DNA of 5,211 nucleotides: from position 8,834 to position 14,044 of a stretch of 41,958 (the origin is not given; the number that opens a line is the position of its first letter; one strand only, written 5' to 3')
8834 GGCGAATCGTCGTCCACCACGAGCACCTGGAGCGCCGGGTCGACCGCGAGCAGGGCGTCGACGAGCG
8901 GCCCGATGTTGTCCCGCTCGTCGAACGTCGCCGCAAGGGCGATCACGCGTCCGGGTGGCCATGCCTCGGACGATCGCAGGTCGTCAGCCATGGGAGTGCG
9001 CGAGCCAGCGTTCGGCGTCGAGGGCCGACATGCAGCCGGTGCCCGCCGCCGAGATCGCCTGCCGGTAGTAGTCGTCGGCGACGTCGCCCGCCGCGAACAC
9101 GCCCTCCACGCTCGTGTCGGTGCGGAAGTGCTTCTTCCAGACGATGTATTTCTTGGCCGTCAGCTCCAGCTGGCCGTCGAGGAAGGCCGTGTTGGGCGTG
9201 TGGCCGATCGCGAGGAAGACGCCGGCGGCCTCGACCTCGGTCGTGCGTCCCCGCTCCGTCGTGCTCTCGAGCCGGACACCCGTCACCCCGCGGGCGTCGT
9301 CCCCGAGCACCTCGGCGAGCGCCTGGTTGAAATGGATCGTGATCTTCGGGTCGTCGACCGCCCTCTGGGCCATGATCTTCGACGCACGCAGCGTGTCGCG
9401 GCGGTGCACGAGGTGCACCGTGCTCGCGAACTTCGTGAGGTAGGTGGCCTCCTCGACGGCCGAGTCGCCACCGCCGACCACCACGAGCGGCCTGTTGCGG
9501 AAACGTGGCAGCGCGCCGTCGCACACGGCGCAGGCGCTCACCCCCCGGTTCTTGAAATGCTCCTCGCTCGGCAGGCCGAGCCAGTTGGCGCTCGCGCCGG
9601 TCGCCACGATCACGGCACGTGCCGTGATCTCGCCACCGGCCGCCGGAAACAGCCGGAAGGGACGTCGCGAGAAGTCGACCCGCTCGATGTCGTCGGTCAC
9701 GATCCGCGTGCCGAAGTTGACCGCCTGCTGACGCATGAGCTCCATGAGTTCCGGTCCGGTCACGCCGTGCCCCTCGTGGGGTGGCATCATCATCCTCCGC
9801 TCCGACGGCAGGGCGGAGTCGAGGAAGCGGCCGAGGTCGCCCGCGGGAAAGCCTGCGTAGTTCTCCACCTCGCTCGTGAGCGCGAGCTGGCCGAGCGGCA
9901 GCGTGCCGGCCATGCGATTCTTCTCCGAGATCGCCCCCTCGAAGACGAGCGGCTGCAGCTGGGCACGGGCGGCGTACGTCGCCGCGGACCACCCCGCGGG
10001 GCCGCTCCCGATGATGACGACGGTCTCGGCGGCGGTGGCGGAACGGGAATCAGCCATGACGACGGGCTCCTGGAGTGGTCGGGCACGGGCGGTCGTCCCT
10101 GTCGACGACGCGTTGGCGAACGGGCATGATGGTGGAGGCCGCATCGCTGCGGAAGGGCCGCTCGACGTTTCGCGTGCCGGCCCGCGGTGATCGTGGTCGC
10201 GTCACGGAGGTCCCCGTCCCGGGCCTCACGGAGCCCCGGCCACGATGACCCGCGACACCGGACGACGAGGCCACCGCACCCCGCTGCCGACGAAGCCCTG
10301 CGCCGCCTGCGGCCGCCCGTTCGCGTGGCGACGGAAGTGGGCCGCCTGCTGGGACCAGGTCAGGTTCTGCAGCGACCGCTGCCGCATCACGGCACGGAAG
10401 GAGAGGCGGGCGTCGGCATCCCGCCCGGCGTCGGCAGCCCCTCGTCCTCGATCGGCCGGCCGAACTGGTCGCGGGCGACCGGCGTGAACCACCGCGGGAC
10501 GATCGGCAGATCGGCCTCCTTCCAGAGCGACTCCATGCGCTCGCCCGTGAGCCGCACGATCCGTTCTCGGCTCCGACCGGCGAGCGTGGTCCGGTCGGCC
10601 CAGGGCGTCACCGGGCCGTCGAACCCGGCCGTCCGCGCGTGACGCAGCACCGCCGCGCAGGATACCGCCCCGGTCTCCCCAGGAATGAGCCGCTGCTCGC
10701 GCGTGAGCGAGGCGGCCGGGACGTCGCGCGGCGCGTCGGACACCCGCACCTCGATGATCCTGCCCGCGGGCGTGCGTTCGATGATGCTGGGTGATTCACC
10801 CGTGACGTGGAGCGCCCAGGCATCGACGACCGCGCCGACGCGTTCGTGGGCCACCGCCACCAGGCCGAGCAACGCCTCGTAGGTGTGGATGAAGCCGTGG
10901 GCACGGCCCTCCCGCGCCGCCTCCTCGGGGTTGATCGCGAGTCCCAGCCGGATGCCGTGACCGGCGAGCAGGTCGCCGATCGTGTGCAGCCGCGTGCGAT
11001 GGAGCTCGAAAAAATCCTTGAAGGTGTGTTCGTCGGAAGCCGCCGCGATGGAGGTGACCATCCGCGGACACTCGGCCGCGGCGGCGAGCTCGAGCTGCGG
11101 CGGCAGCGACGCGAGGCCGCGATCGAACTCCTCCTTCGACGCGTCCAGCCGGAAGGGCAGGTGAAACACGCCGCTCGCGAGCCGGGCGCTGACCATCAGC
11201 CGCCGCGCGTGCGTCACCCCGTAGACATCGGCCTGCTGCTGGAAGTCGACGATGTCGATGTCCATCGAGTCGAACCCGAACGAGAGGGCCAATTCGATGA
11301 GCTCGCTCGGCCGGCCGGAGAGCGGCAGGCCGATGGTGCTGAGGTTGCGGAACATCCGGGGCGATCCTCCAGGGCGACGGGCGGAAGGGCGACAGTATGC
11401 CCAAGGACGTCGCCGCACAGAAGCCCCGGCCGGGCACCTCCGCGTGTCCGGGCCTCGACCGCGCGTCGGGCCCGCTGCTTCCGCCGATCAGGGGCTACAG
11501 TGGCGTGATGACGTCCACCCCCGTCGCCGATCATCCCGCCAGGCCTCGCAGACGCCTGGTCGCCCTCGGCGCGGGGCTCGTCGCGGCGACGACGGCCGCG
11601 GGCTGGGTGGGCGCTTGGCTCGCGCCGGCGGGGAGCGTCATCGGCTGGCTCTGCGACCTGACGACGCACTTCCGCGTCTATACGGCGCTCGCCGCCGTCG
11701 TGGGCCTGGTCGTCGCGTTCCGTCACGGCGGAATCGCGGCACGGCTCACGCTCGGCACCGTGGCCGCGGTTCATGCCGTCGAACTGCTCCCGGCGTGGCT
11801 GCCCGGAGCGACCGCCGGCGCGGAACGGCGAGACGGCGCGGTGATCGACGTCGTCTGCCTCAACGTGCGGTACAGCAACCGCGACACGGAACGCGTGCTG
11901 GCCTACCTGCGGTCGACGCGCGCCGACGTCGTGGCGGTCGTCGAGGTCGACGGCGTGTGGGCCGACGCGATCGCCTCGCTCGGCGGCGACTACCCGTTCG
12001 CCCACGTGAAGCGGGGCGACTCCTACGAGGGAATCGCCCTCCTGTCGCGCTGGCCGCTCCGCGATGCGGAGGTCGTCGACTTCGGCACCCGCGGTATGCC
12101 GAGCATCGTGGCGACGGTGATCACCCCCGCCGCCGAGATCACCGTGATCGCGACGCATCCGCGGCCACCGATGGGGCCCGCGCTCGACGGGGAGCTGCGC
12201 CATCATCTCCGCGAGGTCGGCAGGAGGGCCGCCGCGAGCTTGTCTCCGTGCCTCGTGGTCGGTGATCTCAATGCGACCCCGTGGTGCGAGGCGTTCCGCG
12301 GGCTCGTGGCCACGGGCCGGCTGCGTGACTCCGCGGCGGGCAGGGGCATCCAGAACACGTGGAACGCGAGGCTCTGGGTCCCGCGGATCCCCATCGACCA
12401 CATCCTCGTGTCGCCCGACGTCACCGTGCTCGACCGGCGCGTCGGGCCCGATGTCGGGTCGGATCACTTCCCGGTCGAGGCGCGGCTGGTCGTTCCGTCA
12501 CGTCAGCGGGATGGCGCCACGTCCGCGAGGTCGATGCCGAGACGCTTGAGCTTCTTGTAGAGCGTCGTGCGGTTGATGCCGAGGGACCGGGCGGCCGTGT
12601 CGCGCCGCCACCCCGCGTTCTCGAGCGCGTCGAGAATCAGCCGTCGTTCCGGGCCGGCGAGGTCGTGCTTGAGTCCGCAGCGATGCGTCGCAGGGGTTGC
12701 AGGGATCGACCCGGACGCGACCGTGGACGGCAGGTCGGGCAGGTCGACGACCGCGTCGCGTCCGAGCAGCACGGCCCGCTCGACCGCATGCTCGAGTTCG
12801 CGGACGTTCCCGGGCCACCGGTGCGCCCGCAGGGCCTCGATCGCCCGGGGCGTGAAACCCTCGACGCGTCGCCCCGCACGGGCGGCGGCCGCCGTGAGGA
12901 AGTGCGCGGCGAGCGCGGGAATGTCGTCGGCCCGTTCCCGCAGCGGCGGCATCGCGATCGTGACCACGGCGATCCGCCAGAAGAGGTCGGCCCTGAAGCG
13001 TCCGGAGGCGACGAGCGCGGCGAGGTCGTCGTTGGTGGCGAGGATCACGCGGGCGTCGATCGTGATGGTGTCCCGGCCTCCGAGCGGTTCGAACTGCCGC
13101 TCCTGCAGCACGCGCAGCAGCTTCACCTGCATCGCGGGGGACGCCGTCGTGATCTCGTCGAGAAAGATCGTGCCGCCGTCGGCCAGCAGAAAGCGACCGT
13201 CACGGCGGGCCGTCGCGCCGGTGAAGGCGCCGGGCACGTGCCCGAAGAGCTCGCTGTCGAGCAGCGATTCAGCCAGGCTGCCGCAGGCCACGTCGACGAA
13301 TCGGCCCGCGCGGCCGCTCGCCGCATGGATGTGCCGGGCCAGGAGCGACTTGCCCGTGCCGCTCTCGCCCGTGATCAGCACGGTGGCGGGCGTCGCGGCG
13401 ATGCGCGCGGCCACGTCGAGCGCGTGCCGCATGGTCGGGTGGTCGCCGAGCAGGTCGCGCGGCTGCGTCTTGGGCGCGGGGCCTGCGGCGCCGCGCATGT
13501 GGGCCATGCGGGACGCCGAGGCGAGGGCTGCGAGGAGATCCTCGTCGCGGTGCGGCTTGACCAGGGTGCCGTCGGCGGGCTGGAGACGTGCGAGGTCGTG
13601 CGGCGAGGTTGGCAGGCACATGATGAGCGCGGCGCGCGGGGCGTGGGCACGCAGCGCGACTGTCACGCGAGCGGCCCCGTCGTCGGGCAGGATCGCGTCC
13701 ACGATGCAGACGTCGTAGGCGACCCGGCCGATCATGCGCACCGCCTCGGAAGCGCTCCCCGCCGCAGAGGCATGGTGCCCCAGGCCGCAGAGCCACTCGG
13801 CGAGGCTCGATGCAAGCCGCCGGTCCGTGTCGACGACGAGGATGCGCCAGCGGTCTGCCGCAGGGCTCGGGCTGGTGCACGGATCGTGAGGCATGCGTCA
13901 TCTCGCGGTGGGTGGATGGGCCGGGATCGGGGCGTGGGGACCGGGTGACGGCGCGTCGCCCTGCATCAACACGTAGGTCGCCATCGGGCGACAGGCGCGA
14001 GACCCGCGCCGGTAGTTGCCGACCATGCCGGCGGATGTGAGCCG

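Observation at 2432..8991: Compact lipid-linked glycosylation module: ALG5-like and DPM1-like donor synthases flanking two GT-C-type membrane enzymes, one TMTC-like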

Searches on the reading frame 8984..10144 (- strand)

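Call 11: search_protein_families(library=pfam, proteins=[window:8984-10144:-], max_evalue=0.001)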
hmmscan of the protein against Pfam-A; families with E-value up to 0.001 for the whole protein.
window:8984-10144:- (386 aa): 11 families
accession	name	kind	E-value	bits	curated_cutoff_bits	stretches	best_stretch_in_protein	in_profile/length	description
PF07992.20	Pyr_redox_2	-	7.3e-48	163.9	26.1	1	41-370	2-291/291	Pyridine nucleotide-disulphide oxidoreductase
PF13738.12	Pyr_redox_3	-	1.1e-19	71.3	30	1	43-353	1-305/305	Pyridine nucleotide-disulphide oxidoreductase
PF00070.33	Pyr_redox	-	2.5e-18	66.8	22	1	220-293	2-80/82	Pyridine nucleotide-disulphide oxidoreductase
PF01266.30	DAO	-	4.9e-07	30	27.9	0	129-189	147-209/353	FAD dependent oxidoreductase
PF00890.30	FAD_binding_2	-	5.1e-07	29.7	20.4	0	42-70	2-30/414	FAD binding domain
PF03486.20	HI0933_like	-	2.2e-05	24.4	50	0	41-99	2-59/244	HI0933-like protein Rossmann domain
PF13434.12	Lys_Orn_oxgnase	-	9.1e-05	22.2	21.3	0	170-253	143-226/339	L-lysine 6-monooxygenase/L-ornithine 5-monooxygenase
PF01946.23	Thi4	-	0.00018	21.2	26.2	0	38-73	16-52/235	Thi4 family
PF12831.13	FAD_oxidored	-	0.00027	20.8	27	0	42-65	2-25/416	FAD dependent oxidoreductase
PF13450.12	NAD_binding_8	-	0.00041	21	21.9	0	44-69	1-26/68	NAD(P)-binding Rossmann-like domain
PF01134.28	GIDA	-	0.00089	18.9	22.1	0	41-68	1-28/391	Glucose inhibited division protein A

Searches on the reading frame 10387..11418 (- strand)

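Call 11: search_protein_families(library=pfam, proteins=[window:10387-11418:-], max_evalue=0.001)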
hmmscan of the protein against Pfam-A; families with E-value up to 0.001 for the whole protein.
window:10387-11418:- (343 aa): 1 family
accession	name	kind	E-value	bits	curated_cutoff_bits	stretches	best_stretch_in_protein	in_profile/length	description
PF01261.30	AP_endonuc_2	-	2.8e-10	40.8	31.1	1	42-271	2-226/249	Xylose isomerase-like TIM barrel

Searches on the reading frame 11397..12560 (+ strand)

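Call 11: search_protein_families(library=pfam, proteins=[window:11397-12560:+], max_evalue=0.001)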
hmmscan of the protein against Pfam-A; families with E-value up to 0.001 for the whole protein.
window:11397-12560:+ (387 aa): 1 family
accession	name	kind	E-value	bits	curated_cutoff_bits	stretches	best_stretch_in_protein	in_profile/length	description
PF03372.29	Exo_endo_phos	-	8.4e-35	120.9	24.5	1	155-357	3-225/225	Endonuclease/Exonuclease/phosphatase family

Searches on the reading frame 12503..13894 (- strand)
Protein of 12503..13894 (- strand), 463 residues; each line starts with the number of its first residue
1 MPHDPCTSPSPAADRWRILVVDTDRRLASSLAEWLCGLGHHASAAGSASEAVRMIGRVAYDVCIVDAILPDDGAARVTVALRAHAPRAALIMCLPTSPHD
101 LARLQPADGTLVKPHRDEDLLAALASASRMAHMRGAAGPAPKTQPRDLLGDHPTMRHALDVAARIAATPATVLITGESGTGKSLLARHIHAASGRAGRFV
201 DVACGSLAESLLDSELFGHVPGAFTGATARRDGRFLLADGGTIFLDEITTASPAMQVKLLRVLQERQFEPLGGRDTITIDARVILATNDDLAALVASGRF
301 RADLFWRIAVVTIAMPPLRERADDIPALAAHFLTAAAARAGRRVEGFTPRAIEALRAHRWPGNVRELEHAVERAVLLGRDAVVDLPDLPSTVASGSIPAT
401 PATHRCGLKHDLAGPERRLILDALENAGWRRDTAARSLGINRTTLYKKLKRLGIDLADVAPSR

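Call 11: search_protein_families(library=pfam, proteins=[window:12503-13894:-], max_evalue=0.001)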
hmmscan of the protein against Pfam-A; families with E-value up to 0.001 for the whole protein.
window:12503-13894:- (463 aa): 12 families
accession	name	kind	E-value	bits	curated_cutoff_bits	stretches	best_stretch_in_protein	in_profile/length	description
PF00158.32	Sigma54_activat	-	8.1e-61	205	20.2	1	149-313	2-167/168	Sigma-54 interaction domain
PF25601.1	AAA_lid_14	-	2.3e-25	88.7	27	1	319-399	1-81/87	AAA+ ATPase lid domain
PF14532.12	Sigma54_activ_2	-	2.3e-14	54.2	25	1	164-318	16-138/138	Sigma-54 interaction domain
PF02954.25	HTH_8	-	1.6e-12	47.3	22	1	416-452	6-42/42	Bacterial regulatory protein, Fis family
PF07728.20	AAA_5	-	4.5e-11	43.3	22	1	172-288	2-122/139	AAA domain (dynein-related subfamily)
PF20030.5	bpMoxR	-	2.4e-07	30.5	27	1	170-291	32-147/205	MoxR domain in the MoxR-vWA-beta-propeller ternary systems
PF00072.30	Response_reg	-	2.8e-07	31.1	30.2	1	18-124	1-110/111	Response regulator receiver domain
PF13191.12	AAA_16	-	1.5e-06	29.3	32.6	1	166-233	21-95/167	AAA ATPase domain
PF00004.35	AAA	-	4.3e-05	24.4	21.2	1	172-289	1-110/131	ATPase family associated with various cellular activities (AAA)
PF18024.7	HTH_50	-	0.00013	22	27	1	407-454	3-49/50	Helix-turn-helix domain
PF01078.27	Mg_chelatase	-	0.00078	19.3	20.3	0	154-190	10-43/207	Magnesium chelatase, subunit ChlI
PF13384.12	HTH_23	-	0.00095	19.4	24.6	0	416-451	6-40/50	Homeodomain-like domain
